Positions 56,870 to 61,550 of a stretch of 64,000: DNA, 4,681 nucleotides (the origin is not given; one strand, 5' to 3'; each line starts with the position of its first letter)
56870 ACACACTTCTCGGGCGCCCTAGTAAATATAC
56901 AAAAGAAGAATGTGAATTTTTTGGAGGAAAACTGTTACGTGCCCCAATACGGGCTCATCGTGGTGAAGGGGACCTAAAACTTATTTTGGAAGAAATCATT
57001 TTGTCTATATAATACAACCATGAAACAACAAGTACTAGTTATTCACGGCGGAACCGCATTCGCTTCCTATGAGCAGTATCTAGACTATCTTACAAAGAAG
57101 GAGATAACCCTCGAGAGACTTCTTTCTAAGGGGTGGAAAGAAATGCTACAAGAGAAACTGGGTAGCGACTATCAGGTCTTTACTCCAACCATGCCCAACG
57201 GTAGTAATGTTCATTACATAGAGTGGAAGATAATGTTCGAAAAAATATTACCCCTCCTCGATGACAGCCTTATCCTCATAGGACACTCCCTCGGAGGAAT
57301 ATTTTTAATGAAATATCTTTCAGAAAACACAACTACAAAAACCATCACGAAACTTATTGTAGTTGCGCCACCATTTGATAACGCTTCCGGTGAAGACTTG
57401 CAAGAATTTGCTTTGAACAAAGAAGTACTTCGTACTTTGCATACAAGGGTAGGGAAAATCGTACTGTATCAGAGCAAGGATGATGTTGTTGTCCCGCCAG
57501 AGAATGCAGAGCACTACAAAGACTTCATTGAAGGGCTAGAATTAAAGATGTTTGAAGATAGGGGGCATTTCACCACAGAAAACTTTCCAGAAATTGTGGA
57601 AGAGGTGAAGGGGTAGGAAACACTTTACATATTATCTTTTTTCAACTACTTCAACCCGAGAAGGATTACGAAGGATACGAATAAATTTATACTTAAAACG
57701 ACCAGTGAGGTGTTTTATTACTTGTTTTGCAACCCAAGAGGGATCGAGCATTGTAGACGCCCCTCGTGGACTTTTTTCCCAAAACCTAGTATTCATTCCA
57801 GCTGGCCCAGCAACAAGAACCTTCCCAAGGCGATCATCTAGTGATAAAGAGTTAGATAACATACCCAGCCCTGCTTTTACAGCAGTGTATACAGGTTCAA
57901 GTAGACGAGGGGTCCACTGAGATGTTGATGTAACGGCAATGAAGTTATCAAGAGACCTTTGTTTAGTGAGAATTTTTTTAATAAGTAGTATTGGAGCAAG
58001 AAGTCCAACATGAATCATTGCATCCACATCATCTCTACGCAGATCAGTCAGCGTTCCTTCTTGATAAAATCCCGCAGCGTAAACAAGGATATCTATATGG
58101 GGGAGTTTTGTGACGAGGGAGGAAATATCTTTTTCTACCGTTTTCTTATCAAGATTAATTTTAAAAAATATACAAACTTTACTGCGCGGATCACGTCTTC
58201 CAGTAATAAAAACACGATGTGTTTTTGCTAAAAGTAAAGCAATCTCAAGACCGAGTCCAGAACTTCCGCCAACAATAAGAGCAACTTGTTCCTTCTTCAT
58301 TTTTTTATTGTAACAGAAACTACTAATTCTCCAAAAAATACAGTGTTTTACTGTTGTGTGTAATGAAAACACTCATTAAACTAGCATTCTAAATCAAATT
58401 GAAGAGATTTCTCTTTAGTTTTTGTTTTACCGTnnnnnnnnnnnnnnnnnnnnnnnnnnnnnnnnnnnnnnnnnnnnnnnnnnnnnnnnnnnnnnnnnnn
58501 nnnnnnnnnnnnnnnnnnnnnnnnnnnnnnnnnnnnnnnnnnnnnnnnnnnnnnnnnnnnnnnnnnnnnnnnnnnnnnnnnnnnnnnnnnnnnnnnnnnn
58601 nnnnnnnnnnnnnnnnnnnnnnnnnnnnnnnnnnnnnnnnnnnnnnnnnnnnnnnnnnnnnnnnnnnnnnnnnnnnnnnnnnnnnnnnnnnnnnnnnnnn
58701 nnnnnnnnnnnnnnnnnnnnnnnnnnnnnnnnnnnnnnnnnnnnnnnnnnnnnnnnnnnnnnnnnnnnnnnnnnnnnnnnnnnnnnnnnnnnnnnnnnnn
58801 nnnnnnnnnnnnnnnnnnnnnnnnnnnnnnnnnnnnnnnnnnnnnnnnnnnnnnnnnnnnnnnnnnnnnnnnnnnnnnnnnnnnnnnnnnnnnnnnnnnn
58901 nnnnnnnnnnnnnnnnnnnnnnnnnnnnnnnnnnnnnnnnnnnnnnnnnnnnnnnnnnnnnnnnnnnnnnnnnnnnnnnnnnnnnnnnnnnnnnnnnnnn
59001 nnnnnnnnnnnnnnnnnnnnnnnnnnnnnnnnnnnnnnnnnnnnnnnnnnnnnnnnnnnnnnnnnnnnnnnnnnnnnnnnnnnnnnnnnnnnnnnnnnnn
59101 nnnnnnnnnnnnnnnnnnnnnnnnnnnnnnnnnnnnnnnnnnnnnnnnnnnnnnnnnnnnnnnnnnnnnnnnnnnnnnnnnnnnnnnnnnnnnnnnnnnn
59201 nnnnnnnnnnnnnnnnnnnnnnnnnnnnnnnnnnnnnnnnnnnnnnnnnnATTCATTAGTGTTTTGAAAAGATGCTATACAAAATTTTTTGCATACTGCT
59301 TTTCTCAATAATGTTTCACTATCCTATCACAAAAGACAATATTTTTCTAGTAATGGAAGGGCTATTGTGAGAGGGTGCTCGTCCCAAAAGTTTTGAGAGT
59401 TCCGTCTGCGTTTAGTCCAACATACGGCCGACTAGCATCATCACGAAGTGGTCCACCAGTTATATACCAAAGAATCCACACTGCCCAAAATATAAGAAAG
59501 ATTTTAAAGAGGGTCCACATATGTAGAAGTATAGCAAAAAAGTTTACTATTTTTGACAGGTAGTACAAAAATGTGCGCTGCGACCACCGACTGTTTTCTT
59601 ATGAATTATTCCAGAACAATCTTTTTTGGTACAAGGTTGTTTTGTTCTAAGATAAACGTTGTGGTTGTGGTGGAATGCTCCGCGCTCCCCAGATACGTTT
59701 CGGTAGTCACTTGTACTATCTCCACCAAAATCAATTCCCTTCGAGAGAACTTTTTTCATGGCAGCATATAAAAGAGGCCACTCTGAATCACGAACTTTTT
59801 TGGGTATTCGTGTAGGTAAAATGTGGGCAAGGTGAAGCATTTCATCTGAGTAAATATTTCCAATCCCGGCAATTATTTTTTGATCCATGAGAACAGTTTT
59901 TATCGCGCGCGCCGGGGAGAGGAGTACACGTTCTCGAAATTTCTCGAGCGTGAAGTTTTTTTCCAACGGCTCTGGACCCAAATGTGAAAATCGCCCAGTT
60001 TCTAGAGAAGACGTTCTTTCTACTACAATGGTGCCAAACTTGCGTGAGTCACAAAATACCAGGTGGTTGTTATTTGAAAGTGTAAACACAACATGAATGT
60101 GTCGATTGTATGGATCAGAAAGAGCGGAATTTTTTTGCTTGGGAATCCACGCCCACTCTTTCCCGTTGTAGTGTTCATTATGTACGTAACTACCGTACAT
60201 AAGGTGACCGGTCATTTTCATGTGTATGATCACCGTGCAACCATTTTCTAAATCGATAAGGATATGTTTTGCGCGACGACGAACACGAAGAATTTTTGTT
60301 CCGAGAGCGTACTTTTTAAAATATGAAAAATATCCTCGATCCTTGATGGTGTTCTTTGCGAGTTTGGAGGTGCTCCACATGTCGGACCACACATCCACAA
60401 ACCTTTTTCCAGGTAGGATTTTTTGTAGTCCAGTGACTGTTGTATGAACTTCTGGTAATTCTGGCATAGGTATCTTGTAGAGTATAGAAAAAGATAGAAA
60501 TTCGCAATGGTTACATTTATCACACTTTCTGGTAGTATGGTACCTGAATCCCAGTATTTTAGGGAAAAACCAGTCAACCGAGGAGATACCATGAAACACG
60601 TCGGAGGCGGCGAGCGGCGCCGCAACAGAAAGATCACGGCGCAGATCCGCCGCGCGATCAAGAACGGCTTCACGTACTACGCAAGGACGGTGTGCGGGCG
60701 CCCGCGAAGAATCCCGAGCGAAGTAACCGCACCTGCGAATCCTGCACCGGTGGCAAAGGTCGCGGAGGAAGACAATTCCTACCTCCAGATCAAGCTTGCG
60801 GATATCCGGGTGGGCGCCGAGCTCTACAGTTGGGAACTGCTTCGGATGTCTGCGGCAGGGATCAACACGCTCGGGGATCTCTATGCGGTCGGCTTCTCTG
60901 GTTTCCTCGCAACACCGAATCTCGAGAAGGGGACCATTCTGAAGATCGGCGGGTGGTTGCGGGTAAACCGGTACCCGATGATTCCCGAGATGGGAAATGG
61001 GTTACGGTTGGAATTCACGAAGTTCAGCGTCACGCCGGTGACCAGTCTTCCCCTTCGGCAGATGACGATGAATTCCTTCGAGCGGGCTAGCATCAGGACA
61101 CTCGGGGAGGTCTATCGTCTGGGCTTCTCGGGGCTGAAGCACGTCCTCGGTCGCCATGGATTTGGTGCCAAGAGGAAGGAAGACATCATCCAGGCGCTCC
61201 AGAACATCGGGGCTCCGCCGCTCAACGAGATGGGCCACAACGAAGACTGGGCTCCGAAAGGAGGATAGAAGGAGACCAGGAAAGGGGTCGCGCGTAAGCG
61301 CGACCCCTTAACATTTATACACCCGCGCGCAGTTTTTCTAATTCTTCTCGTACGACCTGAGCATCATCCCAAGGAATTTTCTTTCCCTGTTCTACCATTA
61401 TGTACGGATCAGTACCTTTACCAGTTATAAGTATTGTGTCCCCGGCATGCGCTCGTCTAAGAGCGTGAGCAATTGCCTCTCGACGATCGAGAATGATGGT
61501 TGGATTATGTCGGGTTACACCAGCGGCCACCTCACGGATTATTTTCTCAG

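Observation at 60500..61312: Free-standing protein with two tandem RNA polymerase alphaCTD-like domains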

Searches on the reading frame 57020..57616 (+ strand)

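Call 43: search_protein_families(library=pfam, proteins=[window:57020-57616:+], max_evalue=0.01)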
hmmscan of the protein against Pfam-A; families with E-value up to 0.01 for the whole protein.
window:57020-57616:+ (198 aa): 8 families
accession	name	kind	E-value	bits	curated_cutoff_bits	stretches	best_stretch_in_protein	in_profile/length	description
PF06821.19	Ser_hydrolase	-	2.4e-10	41.1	22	1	39-187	15-157/172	Serine hydrolase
PF00561.26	Abhydrolase_1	-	5.5e-08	33.2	25.8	1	78-132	65-117/245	alpha/beta hydrolase fold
PF12146.15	Hydrolase_4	-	2.4e-05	24.2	27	1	83-123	77-115/239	Serine aminopeptidase, S33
PF12697.13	Abhydrolase_6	-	0.00017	22.7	26.3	0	5-122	1-99/217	Alpha/beta hydrolase family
PF07819.20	PGAP1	-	0.0004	20.6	24.3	1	81-139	90-150/233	PGAP1-like alpha/beta domain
PF02089.21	Palm_thioest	-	0.00078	19.7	26.8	0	140-174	183-217/254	Palmitoyl protein thioesterase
PF06028.17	DUF915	-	0.0024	17.7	22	1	86-126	107-150/255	Alpha/beta hydrolase of unknown function (DUF915)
PF07519.17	Tannase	-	0.0091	15.3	29.8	0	137-180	357-397/490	Tannase and feruloyl esterase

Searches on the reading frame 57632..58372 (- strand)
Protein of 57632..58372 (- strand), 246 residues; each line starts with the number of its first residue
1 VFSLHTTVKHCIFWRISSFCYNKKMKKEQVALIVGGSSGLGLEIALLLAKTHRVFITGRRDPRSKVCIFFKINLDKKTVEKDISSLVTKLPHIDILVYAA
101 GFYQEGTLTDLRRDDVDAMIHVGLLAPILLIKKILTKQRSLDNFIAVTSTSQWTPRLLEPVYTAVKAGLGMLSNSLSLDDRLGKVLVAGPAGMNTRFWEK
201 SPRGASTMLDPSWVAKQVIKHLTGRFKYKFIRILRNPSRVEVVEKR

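Call 43: search_protein_families(library=pfam, proteins=[window:57632-58372:-], max_evalue=0.01)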
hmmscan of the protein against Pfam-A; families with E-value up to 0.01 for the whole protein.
window:57632-58372:- (246 aa): 3 families
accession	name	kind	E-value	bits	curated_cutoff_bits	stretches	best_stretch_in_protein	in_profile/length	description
PF00106.31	adh_short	-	2.7e-18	66.6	26.6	1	29-200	1-189/195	short chain dehydrogenase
PF13561.12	adh_short_C2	-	2.2e-08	34.4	27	1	75-178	54-159/236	Enoyl-(Acyl carrier protein) reductase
PF08659.16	KR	-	2.1e-06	28.2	22.6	1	32-164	4-151/180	KR domain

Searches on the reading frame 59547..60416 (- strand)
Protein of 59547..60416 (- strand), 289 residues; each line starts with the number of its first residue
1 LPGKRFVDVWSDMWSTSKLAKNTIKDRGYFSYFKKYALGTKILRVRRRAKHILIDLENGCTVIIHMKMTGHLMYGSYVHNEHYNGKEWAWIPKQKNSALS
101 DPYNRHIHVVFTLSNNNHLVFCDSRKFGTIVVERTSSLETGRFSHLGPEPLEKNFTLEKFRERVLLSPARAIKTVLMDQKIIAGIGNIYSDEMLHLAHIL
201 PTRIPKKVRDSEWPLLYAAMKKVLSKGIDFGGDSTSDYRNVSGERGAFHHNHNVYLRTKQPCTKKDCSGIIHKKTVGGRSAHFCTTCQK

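Call 5: search_protein_families(library=pfam, proteins=[window:59547-60416:-], max_evalue=1)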
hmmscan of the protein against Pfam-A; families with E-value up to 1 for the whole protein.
window:59547-60416:- (289 aa): 5 families
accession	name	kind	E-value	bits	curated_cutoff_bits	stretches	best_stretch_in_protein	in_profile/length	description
PF06831.19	H2TH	-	8.8e-24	83.8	34.7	1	146-237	1-91/93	Formamidopyrimidine-DNA glycosylase H2TH domain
PF01149.29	Fapy_DNA_glyco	-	3.1e-16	60.5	25.5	1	31-130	41-117/117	Formamidopyrimidine-DNA glycosylase N-terminal domain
PF06827.20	zf-FPG_IleRS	-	0.0009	19.5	21.3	1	260-289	2-29/30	Zinc finger found in FPG and IleRS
PF05833.16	NFACT_N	-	0.014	14.6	31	1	155-226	173-242/456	NFACT N-terminal and middle domains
PF17337.7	Gal_GalNac_35kD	-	0.07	13.2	25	1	30-119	92-178/225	Galactose-inhibitable lectin 35 kDa subunit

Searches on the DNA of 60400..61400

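Call 58: search_rna_families(source=window, start=60400, end=61400, threshold=evalue, max_evalue=1)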
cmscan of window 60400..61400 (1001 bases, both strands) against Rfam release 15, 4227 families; matches with E-value up to 1: 1.
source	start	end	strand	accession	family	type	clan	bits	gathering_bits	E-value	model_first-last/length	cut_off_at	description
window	61238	61316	+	RF02353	BjrC68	Gene; sRNA;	-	26.2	39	0.00022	1-82/82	no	Bradyrhizobiaceae sRNA BjrC68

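Call 60: search_rna_families(source=window, start=61100, end=61400, threshold=evalue, max_evalue=1, show_alignments=2)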
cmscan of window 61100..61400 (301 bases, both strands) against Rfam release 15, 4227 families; matches with E-value up to 1: 2.
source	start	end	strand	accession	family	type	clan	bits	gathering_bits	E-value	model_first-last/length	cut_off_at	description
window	61238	61316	+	RF02353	BjrC68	Gene; sRNA;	-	26.2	39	6.5e-05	1-82/82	no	Bradyrhizobiaceae sRNA BjrC68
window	61334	61381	+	RF01328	CRISPR-DR17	Gene; CRISPR;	CL00014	18.4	42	0.68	1-25/25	no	CRISPR RNA direct repeat element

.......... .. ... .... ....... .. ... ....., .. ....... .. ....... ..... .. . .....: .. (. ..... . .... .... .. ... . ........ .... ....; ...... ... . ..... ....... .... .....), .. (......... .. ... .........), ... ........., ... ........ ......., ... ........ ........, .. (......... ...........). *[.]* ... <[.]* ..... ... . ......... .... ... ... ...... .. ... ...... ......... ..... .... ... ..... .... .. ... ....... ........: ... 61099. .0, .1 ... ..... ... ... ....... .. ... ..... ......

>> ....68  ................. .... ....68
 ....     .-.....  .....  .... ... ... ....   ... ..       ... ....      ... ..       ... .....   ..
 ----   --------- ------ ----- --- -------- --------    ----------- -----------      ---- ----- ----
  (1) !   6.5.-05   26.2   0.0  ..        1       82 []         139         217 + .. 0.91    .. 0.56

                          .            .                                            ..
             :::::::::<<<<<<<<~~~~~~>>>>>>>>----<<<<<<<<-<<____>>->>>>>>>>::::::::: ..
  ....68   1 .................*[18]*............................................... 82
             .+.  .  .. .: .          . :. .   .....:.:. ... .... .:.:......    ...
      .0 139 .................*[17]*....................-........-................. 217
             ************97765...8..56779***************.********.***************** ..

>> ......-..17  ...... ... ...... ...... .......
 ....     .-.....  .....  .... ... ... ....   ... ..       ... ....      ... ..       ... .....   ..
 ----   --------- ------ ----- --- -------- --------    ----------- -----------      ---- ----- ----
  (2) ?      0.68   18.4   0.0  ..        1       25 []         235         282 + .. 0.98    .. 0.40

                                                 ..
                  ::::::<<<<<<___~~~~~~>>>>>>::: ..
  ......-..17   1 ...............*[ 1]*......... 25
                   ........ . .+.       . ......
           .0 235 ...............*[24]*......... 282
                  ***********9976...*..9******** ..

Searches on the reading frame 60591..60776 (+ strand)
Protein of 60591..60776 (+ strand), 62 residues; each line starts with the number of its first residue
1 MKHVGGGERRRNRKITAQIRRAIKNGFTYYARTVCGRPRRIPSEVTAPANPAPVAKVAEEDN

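Call 88: search_solved_structures(query=window:60591-60776:+, max_evalue=10, show_alignments=2)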
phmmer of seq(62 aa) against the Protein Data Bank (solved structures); distinct sequences matched with E-value up to 10: 3.
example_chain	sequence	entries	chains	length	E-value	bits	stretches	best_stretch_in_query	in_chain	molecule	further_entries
7jwb_D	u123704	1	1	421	0.037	18.1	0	22-37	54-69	autonomous human heavy chain variable domain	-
9kvk_A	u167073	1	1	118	0.82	13.9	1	14-37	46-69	Heavy chain of nAb 8H12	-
8iv4_A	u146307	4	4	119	0.83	13.9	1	14-37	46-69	heavy chain of 8H12 | The heavy chain of 8H12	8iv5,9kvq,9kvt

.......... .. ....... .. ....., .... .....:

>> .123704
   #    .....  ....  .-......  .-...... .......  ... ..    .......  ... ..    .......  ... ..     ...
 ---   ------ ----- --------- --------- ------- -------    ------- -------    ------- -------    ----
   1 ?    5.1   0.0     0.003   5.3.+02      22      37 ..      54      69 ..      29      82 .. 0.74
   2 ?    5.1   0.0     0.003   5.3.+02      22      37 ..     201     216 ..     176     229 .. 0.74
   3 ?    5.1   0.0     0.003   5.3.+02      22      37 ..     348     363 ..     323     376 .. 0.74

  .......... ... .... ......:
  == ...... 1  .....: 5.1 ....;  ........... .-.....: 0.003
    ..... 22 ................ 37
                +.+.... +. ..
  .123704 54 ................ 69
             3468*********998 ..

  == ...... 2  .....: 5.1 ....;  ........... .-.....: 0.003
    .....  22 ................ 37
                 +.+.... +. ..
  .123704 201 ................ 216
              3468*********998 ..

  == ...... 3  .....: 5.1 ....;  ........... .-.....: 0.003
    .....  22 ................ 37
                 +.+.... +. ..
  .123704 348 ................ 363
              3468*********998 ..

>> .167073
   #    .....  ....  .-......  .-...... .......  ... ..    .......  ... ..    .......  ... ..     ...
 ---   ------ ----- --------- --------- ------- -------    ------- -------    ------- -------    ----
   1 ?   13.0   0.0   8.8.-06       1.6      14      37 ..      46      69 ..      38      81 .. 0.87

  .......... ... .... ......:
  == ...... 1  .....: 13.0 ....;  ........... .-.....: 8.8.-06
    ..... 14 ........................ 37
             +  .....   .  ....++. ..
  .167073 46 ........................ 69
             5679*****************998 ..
